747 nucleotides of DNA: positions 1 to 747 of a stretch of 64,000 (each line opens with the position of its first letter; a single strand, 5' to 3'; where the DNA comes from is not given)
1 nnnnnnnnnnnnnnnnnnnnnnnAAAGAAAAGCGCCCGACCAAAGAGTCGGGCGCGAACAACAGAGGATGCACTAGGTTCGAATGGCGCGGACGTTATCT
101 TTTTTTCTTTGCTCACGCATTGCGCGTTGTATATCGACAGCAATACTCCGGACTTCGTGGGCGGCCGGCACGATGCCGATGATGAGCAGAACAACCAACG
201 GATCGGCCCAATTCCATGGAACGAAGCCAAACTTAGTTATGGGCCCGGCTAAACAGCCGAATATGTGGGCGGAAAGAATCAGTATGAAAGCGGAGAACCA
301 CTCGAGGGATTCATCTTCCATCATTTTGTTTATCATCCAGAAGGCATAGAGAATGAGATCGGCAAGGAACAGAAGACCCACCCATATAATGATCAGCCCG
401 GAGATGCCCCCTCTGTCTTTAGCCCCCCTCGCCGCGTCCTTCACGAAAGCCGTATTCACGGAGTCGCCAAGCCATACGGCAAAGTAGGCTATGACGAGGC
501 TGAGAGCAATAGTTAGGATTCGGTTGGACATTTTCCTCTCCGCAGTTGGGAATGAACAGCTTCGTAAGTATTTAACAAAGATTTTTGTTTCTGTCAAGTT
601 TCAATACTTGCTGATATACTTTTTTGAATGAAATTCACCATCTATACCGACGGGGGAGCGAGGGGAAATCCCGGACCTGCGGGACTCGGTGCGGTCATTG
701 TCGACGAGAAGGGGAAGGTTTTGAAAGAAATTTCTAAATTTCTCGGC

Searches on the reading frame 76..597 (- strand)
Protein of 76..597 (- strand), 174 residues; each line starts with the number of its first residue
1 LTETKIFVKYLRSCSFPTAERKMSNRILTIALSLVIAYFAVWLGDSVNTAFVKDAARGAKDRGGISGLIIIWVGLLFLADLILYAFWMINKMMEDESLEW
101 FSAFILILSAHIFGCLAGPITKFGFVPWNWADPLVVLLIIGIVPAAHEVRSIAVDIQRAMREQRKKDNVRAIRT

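Call 86: search_protein_families(library=pfam, alignment_id=A6, max_evalue=0.00001)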
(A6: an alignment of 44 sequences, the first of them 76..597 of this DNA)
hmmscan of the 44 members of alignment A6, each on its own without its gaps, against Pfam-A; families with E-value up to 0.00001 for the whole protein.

A. member 1, window:76-597:- (174 aa): 0 families

B. families by the number of members that match (of 44 scanned): 50 families (the first 25 are shown)
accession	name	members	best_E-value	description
PF00437.27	T2SSE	2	6e-119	Type II/IV secretion system protein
PF00903.31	Glyoxalase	2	1e-16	Glyoxalase/Bleomycin resistance protein/Dioxygenase superfamily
PF00753.33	Lactamase_B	2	7.1e-15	Metallo-beta-lactamase superfamily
PF07963.17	N_methyl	2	1.8e-09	Prokaryotic N-terminal methylation motif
PF01434.24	Peptidase_M41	1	2e-63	Peptidase family M41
PF00482.28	T2SSF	1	2.3e-60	Type II secretion system (T2SS), protein F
PF01668.23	SmpB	1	3.7e-47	SmpB protein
PF03772.21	Competence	1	2.6e-44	Competence protein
PF00004.35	AAA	1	2e-43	ATPase family associated with various cellular activities (AAA)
PF00557.29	Peptidase_M24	1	2.2e-43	Metallopeptidase family M24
PF13521.12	AAA_28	1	2e-39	AAA domain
PF00334.24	NDK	1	5.8e-36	Nucleoside diphosphate kinase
PF11104.14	PilM_2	1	1.6e-32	Type IV pilus assembly protein PilM;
PF00453.23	Ribosomal_L20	1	1.3e-31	Ribosomal protein L20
PF05198.21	IF3_N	1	2.1e-31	Translation initiation factor IF-3, N-terminal domain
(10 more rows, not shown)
